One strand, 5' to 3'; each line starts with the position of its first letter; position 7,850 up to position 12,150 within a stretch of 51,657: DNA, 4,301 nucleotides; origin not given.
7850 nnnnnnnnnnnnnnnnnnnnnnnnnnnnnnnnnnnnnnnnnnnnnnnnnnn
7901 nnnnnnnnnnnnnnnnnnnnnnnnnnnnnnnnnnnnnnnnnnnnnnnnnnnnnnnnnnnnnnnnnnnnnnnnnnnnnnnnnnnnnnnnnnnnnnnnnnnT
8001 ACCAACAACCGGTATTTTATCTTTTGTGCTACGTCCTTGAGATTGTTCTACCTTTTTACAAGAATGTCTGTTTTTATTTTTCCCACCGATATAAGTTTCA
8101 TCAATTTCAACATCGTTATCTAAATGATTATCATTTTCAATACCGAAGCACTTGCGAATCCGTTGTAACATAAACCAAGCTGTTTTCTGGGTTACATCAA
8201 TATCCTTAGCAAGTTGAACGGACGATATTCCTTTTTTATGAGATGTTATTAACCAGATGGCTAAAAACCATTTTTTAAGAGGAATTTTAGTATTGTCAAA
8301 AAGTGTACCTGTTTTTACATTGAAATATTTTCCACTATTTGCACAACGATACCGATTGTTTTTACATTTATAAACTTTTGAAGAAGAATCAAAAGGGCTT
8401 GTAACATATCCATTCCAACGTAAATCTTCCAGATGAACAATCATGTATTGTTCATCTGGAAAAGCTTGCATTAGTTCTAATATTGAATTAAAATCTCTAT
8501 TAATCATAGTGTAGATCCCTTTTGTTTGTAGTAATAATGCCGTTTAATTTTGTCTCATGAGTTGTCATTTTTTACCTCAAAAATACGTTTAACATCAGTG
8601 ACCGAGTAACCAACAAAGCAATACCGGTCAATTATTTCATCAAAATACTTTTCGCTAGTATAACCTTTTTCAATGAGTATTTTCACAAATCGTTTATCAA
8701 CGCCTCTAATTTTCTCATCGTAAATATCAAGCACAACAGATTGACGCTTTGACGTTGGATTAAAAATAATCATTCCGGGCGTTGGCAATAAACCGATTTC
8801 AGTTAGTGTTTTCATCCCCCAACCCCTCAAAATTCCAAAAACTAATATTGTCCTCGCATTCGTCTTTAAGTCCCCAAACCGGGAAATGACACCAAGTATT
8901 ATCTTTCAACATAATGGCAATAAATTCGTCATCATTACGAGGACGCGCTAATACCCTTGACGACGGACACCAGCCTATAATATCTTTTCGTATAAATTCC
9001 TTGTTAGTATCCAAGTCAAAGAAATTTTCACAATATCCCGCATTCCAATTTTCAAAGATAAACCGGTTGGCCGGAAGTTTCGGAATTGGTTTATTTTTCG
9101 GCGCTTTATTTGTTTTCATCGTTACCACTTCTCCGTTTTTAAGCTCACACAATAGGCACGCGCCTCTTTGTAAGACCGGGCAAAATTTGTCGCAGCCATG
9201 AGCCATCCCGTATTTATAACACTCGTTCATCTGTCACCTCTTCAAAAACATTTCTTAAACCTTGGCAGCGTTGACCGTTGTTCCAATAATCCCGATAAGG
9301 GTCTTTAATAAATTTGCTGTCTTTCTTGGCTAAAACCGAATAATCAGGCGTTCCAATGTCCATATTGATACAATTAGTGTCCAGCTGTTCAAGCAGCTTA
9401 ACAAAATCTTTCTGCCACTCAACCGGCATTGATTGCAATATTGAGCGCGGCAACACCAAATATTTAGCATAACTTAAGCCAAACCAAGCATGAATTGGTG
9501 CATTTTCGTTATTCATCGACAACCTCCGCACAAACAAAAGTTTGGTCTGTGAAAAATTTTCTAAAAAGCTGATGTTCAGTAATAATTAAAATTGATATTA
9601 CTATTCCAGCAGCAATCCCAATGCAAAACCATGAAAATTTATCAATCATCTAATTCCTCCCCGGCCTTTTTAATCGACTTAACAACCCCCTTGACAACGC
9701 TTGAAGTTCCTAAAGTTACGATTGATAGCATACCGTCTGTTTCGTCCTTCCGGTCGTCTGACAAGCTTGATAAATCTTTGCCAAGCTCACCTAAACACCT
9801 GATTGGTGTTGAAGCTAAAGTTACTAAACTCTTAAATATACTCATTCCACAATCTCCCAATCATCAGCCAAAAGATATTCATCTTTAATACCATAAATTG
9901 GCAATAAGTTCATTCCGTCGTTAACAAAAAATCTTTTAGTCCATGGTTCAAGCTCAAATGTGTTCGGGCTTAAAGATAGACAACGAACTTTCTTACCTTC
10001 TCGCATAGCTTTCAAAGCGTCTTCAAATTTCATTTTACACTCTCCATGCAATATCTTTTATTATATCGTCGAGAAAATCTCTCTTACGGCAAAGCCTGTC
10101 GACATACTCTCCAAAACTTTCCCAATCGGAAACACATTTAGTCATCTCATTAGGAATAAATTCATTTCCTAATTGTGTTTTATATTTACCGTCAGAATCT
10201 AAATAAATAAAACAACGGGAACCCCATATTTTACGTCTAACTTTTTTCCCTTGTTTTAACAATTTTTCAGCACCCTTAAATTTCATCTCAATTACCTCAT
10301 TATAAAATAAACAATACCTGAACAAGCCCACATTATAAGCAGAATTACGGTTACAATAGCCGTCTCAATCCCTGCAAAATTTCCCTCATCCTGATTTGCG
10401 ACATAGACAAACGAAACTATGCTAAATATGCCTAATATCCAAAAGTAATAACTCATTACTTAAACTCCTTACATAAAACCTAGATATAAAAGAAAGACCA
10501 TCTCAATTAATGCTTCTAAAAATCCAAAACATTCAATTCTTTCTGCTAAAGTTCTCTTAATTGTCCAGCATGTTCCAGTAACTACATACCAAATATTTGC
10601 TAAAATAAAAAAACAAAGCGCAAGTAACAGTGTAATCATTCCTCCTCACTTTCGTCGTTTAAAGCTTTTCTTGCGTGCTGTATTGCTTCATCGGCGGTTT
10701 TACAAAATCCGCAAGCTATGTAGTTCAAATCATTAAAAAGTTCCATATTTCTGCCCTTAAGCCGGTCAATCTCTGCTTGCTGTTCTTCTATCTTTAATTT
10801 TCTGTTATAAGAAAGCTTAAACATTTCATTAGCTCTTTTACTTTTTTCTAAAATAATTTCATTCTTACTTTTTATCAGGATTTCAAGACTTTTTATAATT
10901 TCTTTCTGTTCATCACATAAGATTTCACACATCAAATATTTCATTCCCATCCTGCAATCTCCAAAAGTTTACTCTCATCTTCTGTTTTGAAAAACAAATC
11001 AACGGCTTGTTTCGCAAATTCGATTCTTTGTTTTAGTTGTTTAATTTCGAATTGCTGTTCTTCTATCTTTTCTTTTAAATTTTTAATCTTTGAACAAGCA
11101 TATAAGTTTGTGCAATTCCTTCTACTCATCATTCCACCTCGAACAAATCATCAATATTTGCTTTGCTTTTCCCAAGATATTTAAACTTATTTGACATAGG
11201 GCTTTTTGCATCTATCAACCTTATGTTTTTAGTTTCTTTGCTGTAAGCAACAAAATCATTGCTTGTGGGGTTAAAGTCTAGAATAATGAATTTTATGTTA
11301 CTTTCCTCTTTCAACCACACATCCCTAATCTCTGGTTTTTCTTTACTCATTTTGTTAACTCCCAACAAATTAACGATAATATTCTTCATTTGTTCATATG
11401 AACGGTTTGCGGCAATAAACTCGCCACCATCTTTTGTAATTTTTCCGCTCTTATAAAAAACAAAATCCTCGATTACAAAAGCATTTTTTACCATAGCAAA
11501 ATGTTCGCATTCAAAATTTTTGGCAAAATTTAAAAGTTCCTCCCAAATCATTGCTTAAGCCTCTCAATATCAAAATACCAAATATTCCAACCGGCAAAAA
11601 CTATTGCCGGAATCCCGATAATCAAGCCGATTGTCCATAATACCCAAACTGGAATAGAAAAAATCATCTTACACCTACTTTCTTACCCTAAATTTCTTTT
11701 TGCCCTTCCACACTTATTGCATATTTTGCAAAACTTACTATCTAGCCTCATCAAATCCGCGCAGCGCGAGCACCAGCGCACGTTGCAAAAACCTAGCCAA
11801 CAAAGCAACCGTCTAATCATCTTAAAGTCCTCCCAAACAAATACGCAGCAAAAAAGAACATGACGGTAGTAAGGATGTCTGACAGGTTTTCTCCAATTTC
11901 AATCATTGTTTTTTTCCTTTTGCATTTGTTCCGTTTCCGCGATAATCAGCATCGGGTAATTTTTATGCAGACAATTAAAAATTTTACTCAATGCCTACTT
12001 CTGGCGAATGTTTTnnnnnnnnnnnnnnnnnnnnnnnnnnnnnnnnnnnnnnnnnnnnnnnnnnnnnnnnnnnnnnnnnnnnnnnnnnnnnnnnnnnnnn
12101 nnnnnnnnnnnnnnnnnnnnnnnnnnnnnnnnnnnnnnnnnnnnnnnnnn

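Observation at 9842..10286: Tandem pair of DUF2829 (Tad2-like) genes in the early block, candidate anti-Thoeris sponges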

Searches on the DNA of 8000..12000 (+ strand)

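Call 6: search_dna_similar(query=window:8000-12000:+, collection=phages, mode=near, max_rows=15)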
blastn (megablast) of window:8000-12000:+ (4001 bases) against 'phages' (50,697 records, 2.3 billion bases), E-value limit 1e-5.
No match.

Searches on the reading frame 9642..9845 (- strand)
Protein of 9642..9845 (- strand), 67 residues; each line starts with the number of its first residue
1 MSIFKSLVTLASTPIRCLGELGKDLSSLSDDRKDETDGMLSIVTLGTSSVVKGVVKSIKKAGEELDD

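Call 51: search_protein_families(library=pfam, proteins=[window:9642-9845:-], max_evalue=0.01)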
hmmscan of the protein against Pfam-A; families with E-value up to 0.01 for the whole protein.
window:9642-9845:- (67 aa): 0 families

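Call 77: search_protein_families(library=ncbifam, proteins=[window:9642-9845:-], max_evalue=0.1)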
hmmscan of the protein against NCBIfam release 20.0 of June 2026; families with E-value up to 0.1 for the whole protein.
window:9642-9845:- (67 aa): 0 families
